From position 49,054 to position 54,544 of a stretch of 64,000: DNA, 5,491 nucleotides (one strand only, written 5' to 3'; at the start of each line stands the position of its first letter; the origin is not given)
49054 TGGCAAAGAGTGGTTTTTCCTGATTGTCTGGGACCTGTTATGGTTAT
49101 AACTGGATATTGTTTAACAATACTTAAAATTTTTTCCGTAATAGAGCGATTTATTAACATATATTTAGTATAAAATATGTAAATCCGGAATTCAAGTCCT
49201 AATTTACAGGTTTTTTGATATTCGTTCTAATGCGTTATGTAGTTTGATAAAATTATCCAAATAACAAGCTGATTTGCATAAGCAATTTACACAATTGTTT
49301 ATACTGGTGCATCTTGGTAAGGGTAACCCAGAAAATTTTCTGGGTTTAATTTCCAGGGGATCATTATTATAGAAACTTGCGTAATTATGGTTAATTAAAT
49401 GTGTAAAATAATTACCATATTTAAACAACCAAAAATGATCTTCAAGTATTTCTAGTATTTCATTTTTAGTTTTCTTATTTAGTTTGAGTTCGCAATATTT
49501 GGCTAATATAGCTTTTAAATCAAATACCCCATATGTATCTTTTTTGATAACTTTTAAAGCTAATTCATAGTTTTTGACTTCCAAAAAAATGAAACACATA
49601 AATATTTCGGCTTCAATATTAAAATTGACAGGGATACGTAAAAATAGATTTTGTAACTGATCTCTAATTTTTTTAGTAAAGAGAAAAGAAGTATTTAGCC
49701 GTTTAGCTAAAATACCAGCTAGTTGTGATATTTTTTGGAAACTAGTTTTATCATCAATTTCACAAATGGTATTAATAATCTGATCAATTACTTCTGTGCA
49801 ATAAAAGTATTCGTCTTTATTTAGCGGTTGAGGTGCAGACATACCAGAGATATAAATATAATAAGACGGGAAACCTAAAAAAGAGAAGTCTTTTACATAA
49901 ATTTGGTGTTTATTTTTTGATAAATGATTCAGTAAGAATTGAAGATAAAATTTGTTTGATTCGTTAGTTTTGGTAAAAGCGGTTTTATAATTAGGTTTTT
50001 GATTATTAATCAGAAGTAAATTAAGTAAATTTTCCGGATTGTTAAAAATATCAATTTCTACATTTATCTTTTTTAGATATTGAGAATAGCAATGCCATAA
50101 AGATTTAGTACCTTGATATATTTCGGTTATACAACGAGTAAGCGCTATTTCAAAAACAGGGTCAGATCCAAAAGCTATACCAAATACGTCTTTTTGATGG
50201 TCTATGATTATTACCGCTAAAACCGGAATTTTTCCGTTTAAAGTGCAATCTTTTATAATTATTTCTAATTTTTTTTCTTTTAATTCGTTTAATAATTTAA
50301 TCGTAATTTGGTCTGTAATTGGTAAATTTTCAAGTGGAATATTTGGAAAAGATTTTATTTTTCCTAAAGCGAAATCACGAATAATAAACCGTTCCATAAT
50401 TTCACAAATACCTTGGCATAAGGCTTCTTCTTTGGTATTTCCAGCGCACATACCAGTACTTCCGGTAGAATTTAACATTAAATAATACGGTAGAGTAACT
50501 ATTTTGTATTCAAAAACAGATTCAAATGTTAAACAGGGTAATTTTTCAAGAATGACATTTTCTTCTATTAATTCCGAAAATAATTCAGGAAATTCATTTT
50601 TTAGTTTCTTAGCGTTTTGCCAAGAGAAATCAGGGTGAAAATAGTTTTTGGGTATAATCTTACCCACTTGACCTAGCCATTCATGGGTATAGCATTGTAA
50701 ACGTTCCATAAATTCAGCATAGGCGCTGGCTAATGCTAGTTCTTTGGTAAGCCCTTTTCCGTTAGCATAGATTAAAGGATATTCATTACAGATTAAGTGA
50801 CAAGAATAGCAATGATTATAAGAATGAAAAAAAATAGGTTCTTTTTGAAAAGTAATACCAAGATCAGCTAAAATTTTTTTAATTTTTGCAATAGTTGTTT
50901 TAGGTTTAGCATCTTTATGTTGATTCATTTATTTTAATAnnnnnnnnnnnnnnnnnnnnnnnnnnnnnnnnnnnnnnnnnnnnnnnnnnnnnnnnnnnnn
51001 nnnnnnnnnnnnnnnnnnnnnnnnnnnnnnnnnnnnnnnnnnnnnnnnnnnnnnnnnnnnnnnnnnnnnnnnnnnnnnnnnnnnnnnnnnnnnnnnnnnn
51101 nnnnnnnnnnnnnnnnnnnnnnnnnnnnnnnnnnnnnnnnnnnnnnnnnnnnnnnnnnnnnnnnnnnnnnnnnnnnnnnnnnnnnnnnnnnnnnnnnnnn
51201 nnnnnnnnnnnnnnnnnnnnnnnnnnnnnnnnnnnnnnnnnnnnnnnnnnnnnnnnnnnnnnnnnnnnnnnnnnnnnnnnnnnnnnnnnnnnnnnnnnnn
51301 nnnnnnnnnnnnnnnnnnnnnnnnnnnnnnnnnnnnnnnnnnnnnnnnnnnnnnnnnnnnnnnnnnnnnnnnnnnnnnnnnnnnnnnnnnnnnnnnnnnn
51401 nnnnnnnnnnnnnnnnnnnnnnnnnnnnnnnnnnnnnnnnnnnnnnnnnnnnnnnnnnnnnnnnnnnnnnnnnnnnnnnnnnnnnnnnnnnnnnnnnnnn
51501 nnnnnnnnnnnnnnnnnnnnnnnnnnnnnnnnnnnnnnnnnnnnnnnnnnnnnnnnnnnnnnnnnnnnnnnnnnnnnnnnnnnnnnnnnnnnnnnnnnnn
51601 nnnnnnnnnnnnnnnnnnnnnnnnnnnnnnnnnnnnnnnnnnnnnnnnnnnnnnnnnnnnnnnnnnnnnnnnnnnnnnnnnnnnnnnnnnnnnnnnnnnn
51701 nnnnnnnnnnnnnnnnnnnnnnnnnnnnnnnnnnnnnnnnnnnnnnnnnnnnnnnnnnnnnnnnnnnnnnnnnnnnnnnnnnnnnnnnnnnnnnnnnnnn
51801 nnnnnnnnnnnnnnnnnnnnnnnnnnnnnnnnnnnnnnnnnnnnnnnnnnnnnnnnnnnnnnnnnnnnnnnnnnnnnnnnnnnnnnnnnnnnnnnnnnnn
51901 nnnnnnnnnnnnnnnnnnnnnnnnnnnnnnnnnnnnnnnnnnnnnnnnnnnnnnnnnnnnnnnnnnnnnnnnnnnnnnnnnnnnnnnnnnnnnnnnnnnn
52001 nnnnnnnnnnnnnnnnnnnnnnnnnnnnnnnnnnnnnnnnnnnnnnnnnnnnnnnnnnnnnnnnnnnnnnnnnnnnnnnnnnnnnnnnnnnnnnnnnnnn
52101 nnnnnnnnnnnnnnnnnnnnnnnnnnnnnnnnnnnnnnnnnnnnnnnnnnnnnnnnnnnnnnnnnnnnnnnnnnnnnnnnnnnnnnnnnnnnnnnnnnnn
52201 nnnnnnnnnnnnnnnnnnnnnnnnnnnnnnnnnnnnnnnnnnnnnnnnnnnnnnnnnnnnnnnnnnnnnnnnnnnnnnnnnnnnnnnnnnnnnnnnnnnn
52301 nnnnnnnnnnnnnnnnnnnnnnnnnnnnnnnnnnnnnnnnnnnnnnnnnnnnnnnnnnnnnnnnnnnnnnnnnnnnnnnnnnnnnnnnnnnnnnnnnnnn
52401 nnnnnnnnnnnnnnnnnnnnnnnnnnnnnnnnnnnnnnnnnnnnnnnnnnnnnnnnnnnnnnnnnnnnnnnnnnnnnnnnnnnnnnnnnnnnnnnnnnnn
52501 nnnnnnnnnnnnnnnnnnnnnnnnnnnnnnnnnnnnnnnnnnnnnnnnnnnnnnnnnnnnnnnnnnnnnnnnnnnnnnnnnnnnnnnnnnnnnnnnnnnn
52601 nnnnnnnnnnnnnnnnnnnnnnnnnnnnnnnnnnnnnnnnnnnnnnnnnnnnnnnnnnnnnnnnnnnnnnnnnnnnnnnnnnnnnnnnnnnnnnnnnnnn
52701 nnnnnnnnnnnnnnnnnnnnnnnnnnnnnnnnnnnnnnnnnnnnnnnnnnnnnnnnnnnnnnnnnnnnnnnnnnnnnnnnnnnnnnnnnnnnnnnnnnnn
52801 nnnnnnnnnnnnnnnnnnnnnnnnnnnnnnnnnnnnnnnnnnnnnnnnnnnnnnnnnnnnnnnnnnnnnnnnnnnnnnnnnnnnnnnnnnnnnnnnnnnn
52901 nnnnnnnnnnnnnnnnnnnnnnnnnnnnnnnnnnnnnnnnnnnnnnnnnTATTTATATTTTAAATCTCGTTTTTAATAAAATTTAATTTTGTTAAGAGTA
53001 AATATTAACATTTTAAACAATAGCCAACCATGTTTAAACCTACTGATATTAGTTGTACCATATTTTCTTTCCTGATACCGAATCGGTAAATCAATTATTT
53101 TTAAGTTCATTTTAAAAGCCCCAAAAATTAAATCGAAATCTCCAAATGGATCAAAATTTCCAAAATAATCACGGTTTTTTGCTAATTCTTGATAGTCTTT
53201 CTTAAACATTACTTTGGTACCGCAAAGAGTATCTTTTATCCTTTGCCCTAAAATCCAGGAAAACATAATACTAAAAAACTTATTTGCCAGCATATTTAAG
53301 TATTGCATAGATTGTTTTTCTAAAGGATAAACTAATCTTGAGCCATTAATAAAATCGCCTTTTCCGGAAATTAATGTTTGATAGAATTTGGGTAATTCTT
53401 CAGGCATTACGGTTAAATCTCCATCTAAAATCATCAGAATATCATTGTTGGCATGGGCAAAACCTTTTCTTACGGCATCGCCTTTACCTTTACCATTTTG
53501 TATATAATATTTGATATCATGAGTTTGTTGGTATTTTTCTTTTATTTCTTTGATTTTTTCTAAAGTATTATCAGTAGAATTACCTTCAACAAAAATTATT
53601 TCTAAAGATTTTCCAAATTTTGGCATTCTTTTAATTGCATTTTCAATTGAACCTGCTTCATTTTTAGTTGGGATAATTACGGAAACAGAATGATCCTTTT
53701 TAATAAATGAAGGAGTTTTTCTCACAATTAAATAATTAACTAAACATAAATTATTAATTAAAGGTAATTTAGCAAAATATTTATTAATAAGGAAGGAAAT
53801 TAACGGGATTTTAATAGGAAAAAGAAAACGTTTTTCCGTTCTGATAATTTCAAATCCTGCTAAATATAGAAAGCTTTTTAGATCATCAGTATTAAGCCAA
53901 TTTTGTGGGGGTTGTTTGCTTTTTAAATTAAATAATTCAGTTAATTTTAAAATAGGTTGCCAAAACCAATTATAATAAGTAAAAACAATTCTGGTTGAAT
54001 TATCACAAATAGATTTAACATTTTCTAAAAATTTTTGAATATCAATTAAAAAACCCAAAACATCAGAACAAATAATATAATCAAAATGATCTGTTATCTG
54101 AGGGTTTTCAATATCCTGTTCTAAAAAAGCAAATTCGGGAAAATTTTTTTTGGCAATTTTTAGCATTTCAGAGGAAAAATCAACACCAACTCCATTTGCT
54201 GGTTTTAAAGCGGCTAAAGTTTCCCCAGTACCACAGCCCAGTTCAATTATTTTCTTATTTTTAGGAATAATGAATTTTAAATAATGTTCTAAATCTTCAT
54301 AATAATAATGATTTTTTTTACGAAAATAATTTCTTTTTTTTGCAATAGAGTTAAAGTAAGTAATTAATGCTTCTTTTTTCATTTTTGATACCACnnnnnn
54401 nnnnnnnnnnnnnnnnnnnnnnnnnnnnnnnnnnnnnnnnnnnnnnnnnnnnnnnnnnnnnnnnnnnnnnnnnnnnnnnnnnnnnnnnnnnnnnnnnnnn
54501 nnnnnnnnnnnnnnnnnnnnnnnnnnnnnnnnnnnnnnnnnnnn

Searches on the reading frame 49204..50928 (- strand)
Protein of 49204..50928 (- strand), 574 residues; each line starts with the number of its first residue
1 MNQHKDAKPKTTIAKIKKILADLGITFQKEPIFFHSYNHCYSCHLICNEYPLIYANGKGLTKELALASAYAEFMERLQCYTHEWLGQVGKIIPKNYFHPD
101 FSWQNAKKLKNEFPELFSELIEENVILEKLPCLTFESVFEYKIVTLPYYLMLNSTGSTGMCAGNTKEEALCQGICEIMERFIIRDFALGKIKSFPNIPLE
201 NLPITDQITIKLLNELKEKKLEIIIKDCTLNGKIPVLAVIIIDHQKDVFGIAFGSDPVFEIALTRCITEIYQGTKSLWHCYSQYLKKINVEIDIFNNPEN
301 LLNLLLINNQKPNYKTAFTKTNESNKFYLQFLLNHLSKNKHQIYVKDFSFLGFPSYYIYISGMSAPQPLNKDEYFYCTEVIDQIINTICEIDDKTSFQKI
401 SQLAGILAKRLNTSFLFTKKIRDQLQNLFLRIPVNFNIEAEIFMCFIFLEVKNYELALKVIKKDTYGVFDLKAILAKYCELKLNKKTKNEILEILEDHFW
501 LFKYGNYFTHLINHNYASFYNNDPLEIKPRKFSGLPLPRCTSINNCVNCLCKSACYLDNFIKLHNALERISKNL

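Call 38: search_protein_families(library=pfam, proteins=[window:49204-50928:-], max_evalue=0.001)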
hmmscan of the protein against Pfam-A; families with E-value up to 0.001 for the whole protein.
window:49204-50928:- (574 aa): 1 family
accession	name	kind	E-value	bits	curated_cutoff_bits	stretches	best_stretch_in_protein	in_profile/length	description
PF02624.21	YcaO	-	3.8e-40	138.6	25.7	1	56-364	1-325/325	YcaO cyclodehydratase, ATP-ad Mg2+-binding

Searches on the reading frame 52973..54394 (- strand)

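Call 38: search_protein_families(library=pfam, proteins=[window:52973-54394:-], max_evalue=0.001)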
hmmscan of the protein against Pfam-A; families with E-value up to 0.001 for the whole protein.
window:52973-54394:- (473 aa): 10 families
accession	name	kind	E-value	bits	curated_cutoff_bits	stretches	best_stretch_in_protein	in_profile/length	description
PF00535.33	Glycos_transf_2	-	4.6e-25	88.9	23.3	1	238-368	1-130/168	Glycosyl transferase family 2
PF13489.12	Methyltransf_23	-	2.1e-15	57.3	27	1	27-184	4-162/164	Methyltransferase domain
PF13847.12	Methyltransf_31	-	9.8e-15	54.9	27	1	45-153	3-127/145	Methyltransferase domain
PF13649.12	Methyltransf_25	-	5.6e-13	49.8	27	1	49-129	1-92/97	Methyltransferase domain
PF08242.18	Methyltransf_12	-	8.5e-13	49.3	30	1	50-130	1-92/98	Methyltransferase domain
PF08241.18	Methyltransf_11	-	1.2e-12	48.7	21.2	1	51-131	2-88/95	Methyltransferase domain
PF10111.15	Glyco_tranf_2_2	-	8.1e-11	42.4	27.3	1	238-373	1-141/276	Glycosyltransferase like family 2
PF13641.12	Glyco_tranf_2_3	-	7.5e-10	39.6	27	1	236-377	2-148/230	Glycosyltransferase like family 2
PF07021.18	MetW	-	5e-06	26.7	21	1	38-186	6-156/193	Methionine biosynthesis protein MetW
PF05401.17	NodS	-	0.00068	20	24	0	48-130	46-136/201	Nodulation protein S (NodS)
